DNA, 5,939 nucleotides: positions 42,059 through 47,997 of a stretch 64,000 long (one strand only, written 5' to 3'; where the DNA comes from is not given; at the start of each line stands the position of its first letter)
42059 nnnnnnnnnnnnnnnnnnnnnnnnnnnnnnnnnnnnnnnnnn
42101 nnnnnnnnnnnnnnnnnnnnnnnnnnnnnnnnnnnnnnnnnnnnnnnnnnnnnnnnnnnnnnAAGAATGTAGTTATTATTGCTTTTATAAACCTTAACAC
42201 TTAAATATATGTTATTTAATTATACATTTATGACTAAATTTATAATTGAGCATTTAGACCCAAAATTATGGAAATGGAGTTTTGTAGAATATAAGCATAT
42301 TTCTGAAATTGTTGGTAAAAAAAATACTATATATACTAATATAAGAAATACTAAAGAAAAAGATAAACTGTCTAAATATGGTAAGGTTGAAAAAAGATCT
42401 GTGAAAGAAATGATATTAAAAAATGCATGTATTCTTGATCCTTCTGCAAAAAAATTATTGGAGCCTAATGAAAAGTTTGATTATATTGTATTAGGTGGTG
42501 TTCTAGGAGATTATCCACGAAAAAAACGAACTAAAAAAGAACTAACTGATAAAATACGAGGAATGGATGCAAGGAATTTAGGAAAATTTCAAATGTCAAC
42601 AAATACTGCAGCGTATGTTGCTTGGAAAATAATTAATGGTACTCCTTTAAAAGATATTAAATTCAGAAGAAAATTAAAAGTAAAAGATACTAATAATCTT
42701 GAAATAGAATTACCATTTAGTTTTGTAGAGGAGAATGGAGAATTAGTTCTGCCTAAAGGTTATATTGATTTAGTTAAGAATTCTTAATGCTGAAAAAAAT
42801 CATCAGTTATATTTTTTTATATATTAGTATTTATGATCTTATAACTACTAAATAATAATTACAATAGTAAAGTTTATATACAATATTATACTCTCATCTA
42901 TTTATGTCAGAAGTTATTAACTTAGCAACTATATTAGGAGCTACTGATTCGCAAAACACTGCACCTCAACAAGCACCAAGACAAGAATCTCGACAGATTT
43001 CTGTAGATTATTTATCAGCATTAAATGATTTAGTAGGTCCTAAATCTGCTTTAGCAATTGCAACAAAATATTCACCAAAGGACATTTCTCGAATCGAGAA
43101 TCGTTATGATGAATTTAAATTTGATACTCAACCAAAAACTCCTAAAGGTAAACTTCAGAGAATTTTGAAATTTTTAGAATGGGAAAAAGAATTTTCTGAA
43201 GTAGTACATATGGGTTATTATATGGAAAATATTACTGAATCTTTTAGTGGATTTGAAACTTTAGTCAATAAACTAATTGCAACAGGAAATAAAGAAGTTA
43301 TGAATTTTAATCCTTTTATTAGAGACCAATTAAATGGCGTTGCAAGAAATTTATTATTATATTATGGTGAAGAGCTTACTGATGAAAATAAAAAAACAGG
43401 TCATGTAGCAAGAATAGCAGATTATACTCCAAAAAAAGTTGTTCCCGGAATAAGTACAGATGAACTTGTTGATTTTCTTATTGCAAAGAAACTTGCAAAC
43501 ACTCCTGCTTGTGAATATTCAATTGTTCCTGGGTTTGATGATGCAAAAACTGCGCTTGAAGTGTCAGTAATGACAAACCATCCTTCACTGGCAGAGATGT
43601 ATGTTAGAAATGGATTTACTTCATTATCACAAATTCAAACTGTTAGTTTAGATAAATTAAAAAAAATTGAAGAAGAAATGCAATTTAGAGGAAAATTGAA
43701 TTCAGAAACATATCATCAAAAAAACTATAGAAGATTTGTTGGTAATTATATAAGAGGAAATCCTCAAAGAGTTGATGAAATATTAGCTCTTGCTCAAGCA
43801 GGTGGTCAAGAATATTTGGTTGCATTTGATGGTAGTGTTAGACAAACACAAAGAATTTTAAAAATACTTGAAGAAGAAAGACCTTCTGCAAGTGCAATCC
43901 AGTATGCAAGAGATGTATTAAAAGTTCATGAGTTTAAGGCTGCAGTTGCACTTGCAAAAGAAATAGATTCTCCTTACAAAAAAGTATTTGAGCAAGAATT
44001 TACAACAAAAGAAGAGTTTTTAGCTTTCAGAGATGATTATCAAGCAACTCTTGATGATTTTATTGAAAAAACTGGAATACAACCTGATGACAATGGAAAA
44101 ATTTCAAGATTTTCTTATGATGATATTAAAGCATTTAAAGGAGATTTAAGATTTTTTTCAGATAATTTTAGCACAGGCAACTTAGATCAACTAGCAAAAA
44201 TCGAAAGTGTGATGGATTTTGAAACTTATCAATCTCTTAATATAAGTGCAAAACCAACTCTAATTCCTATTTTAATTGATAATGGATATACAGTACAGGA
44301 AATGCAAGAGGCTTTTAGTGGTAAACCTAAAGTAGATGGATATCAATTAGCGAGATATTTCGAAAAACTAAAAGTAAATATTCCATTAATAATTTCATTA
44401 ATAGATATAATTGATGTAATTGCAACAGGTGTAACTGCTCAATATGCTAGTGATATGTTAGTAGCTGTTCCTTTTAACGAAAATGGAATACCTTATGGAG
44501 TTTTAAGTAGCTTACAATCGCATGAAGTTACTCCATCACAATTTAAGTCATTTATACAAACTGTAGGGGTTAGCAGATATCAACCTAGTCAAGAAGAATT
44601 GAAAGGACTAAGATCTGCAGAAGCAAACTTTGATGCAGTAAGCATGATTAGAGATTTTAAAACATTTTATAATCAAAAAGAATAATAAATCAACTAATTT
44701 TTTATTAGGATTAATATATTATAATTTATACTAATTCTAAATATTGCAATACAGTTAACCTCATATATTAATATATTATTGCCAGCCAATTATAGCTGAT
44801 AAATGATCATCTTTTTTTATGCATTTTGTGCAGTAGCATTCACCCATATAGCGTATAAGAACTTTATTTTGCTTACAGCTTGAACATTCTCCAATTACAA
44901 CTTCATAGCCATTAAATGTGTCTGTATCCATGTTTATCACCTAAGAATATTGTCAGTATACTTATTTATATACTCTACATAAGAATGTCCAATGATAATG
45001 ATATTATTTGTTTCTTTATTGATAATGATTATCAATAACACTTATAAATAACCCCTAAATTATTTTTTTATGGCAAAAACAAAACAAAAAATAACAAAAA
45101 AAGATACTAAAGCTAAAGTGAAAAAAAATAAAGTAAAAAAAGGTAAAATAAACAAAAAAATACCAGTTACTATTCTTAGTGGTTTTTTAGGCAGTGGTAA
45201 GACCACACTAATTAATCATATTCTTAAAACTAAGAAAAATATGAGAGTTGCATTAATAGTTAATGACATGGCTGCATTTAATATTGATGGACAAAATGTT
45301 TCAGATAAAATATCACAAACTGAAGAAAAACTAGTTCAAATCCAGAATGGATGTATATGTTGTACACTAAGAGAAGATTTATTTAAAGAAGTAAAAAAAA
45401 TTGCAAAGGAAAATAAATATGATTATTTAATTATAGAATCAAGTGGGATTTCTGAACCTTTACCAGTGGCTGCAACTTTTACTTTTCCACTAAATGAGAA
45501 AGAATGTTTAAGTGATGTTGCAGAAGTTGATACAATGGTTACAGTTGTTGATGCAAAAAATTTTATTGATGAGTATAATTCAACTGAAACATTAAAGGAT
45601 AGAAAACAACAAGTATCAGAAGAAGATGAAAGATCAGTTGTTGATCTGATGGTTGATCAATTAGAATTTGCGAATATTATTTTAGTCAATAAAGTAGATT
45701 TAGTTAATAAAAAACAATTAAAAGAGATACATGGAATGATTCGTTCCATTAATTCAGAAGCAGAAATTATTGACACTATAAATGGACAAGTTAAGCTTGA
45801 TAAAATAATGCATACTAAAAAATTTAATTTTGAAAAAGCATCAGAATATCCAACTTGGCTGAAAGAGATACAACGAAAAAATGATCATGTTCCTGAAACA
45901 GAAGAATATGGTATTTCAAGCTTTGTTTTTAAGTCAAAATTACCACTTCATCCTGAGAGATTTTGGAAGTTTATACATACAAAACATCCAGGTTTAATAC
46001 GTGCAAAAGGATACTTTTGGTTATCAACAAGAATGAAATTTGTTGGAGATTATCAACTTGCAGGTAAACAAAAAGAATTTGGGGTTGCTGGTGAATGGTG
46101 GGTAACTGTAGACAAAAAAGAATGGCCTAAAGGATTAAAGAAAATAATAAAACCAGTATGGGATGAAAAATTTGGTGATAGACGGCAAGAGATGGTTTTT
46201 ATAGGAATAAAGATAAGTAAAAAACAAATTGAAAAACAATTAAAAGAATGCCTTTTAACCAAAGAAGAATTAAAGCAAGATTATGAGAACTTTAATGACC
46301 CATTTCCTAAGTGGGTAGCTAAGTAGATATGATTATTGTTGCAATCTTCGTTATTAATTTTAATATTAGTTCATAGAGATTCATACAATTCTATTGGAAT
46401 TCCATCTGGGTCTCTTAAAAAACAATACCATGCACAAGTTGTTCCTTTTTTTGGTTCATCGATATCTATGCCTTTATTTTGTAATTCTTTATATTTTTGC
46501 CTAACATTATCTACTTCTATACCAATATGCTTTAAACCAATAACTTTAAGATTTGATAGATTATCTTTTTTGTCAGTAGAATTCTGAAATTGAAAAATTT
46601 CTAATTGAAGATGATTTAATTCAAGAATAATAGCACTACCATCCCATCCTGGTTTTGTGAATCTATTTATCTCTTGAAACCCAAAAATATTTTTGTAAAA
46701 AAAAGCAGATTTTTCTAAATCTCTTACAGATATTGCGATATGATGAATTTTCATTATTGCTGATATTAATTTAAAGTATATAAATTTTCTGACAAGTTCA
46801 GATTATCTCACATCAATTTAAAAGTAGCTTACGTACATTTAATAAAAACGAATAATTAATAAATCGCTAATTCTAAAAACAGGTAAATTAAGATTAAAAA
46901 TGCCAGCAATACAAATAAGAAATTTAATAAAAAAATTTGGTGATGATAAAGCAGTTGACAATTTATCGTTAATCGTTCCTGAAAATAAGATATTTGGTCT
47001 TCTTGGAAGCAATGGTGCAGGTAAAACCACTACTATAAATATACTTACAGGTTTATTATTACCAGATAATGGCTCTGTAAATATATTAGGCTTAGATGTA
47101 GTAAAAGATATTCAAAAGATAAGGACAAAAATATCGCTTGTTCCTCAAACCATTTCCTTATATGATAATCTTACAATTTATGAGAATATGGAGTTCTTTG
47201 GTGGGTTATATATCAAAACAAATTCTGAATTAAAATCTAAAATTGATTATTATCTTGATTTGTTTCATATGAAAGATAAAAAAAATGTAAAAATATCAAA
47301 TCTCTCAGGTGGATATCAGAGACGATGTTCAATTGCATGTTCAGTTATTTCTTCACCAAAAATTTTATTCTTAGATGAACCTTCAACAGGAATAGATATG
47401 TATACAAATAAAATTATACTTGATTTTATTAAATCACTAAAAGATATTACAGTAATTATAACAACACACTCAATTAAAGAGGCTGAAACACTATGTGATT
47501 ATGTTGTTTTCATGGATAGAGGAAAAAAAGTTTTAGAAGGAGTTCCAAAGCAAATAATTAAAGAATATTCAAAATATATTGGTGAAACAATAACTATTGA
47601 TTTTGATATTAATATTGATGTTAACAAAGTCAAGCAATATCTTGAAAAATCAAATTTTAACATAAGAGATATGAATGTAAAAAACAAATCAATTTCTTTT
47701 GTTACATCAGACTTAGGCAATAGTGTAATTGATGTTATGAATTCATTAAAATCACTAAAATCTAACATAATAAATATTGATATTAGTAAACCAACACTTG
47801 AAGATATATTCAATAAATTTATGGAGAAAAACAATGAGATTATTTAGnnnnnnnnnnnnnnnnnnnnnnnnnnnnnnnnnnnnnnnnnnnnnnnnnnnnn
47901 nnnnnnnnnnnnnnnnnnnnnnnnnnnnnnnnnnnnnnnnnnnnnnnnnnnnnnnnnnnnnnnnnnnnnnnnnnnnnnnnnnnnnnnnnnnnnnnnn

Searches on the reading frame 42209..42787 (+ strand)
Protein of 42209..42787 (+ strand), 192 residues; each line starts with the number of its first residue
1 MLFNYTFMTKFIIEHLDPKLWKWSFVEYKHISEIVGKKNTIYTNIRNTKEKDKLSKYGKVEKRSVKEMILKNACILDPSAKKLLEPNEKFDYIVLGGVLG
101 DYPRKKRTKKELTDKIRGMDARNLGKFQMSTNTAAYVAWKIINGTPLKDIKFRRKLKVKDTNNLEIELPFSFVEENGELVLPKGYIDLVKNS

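Call 51: search_protein_families(library=pfam, proteins=[window:42209-42787:+], max_evalue=0.001)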
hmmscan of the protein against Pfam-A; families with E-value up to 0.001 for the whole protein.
window:42209-42787:+ (192 aa): 1 family
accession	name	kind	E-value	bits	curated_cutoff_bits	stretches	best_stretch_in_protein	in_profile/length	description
PF04252.18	SFM1-like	-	5.8e-48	163.5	27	1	10-191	1-196/201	Protein arginine N-methyltransferase SFM1-like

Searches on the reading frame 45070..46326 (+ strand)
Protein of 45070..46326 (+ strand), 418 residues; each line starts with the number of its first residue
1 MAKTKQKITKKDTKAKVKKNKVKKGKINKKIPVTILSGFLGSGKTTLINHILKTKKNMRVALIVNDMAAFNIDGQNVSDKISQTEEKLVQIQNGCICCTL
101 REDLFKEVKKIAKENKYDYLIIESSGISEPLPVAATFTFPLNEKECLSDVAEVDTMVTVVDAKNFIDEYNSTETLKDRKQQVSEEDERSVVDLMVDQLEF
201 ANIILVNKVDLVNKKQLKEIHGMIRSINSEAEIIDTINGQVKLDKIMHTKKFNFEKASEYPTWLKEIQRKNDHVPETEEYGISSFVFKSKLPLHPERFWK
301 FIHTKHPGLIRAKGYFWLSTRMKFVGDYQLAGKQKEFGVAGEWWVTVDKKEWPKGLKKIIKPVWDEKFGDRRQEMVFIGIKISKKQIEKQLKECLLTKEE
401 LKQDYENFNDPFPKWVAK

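Call 51: search_protein_families(library=pfam, proteins=[window:45070-46326:+], max_evalue=0.001)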
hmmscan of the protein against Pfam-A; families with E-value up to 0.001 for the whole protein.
window:45070-46326:+ (418 aa): 5 families
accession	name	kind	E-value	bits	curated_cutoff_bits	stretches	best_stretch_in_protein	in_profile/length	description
PF02492.25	cobW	-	1.1e-53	181.9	20.7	1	32-234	1-179/180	CobW/HypB/UreG, nucleotide-binding domain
PF07683.19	CobW_C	-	1.4e-21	76.5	22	1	282-395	1-94/94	Cobalamin synthesis protein cobW C-terminal domain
PF00009.33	GTP_EFTU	-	7.2e-05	22.9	26.5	0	35-226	7-148/188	Elongation factor Tu GTP binding domain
PF25204.1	DAAF9_2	-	7.8e-05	22.8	27.5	0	201-244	139-186/210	DAAF9 domain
PF03193.22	RsgA_GTPase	-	0.00027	21.2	30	0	32-63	107-137/174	RsgA GTPase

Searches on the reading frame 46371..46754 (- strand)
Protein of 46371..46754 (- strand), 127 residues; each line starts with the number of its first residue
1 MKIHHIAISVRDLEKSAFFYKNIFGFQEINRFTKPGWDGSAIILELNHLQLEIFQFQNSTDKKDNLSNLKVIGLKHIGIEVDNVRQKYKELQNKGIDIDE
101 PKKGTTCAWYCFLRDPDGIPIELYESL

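Call 53: search_protein_families(library=pfam, proteins=[window:46371-46754:-], max_evalue=0.001)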
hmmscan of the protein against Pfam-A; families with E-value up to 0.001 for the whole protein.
window:46371-46754:- (127 aa): 3 families
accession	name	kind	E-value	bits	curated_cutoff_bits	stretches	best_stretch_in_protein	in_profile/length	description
PF00903.31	Glyoxalase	-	1.6e-16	61.2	20.6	1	2-123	1-121/121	Glyoxalase/Bleomycin resistance protein/Dioxygenase superfamily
PF13669.12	Glyoxalase_4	-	6.2e-13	49.4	27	1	4-104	1-101/109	Glyoxalase/Bleomycin resistance protein/Dioxygenase superfamily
PF22677.2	Ble-like_N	-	3.1e-05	24.1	24.5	1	3-34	2-32/41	Bleomycin resistance protein-like N-terminal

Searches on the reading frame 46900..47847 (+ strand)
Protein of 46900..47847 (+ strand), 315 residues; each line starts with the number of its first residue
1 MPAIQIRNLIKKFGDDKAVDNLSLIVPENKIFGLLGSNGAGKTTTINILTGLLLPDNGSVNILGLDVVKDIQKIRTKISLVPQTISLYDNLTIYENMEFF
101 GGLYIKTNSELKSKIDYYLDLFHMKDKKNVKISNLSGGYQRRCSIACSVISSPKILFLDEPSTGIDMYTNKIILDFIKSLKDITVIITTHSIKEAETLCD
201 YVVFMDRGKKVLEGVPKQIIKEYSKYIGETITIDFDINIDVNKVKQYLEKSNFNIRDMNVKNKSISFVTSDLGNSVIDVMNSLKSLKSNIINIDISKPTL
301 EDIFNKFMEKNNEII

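Call 53: search_protein_families(library=pfam, proteins=[window:46900-47847:+], max_evalue=0.001)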
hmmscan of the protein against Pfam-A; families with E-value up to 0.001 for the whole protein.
window:46900-47847:+ (315 aa): 2 families
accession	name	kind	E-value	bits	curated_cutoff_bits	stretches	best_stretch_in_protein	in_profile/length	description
PF00005.33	ABC_tran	-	9.1e-31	107.7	25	1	20-162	2-136/137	ABC transporter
PF13304.12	AAA_21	-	3.2e-12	47.6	27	1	106-192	212-300/304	AAA domain, putative AbiEii toxin, Type IV TA system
